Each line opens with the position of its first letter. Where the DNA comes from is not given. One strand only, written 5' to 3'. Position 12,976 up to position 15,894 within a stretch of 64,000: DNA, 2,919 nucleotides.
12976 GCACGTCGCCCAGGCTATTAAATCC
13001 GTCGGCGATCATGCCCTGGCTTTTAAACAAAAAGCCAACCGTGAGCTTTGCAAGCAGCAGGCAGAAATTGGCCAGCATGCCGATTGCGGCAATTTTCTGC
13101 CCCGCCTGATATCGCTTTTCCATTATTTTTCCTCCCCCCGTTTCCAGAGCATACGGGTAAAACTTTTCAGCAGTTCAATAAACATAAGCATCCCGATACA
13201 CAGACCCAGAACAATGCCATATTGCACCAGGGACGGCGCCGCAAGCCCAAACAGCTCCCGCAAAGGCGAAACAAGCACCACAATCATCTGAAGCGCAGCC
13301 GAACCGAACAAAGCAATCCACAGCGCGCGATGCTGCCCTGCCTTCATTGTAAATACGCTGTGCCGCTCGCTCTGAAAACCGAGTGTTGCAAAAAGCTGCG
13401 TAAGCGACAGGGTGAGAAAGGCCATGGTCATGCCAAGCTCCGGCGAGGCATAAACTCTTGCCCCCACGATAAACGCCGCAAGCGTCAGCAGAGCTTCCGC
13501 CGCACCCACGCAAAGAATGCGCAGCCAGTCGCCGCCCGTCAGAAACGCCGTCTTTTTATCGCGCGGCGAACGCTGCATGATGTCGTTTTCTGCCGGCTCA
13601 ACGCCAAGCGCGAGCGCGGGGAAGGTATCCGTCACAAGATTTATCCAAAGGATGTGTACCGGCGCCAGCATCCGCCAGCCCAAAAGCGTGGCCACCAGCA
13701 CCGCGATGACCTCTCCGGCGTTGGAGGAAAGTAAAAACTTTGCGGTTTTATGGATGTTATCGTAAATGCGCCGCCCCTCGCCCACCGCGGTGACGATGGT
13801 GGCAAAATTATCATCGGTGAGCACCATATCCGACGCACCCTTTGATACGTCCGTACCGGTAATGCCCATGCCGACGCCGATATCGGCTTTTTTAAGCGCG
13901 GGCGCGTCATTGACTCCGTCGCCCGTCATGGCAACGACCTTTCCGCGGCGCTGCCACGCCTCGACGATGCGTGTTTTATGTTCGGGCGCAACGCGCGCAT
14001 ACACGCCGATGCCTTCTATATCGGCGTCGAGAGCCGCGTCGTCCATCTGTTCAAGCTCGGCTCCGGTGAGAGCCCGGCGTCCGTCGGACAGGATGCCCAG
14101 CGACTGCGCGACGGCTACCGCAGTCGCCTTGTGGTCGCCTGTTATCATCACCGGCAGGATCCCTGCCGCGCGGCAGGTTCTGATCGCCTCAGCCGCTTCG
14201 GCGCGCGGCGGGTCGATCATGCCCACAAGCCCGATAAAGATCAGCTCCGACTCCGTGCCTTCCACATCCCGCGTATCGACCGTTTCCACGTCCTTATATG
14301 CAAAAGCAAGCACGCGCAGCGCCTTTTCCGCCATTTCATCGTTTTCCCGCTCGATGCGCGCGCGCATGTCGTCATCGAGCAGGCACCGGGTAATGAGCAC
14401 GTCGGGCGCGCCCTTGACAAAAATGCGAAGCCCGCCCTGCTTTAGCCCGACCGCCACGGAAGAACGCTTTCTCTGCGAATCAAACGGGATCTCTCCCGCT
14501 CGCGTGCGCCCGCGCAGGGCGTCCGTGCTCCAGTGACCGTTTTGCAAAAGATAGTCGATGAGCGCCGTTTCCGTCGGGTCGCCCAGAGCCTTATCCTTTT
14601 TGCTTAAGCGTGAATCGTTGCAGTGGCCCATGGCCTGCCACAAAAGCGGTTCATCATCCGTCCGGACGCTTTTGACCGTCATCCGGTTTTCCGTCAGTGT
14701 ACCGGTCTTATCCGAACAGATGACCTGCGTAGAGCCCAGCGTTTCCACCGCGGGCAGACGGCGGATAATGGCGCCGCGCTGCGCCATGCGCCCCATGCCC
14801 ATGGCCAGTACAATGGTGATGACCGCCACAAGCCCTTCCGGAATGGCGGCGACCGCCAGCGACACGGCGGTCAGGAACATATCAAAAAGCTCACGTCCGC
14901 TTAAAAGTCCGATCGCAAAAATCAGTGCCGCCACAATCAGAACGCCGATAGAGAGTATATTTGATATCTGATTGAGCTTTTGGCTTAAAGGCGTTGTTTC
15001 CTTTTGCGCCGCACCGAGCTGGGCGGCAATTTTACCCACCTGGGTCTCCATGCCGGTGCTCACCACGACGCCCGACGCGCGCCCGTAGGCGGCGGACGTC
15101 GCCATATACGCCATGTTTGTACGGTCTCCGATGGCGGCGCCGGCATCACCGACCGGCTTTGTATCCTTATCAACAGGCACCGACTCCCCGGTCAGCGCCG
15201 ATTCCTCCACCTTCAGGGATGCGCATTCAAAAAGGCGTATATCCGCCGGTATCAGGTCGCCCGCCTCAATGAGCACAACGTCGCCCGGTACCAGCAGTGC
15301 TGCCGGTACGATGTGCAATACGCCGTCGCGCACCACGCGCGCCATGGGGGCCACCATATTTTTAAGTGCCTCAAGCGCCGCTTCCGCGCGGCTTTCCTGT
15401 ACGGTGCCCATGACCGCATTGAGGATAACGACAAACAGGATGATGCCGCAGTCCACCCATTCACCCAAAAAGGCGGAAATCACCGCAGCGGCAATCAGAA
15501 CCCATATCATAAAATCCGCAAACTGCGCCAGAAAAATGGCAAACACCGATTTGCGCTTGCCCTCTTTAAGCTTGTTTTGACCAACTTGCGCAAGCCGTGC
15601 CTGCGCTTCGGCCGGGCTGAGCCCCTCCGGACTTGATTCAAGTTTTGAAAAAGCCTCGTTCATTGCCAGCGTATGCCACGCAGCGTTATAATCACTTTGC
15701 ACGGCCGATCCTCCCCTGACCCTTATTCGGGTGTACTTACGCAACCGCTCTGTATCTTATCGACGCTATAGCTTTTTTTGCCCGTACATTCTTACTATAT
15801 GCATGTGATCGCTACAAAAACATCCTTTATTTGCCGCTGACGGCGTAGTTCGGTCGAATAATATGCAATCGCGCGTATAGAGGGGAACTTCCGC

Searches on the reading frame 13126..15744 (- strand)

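Call 46: search_protein_families(library=pfam, proteins=[window:13126-15744:-], max_evalue=0.00001)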
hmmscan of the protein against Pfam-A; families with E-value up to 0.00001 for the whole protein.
window:13126-15744:- (873 aa): 6 families
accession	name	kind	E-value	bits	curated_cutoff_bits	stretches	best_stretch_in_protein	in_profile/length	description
PF00122.25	E1-E2_ATPase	-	2.1e-51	174.4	28.1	1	130-323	2-181/181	E1-E2 ATPase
PF00689.26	Cation_ATPase_C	-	3e-46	157.8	27.3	1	693-862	4-175/175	Cation transporting ATPase, C-terminus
PF00690.31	Cation_ATPase_N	-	6.8e-22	77.4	20.4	1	23-90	1-69/69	Cation transporter/ATPase, N-terminus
PF00702.32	Hydrolase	-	6e-18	66.4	26.4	1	341-621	3-191/191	haloacid dehalogenase-like hydrolase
PF13246.12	Cation_ATPase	-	9.4e-16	58.1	21.7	1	375-454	3-88/91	Cation transport ATPase (P-type)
PF12710.13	HAD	-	3.1e-06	28.2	27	0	452-618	34-189/189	haloacid dehalogenase-like hydrolase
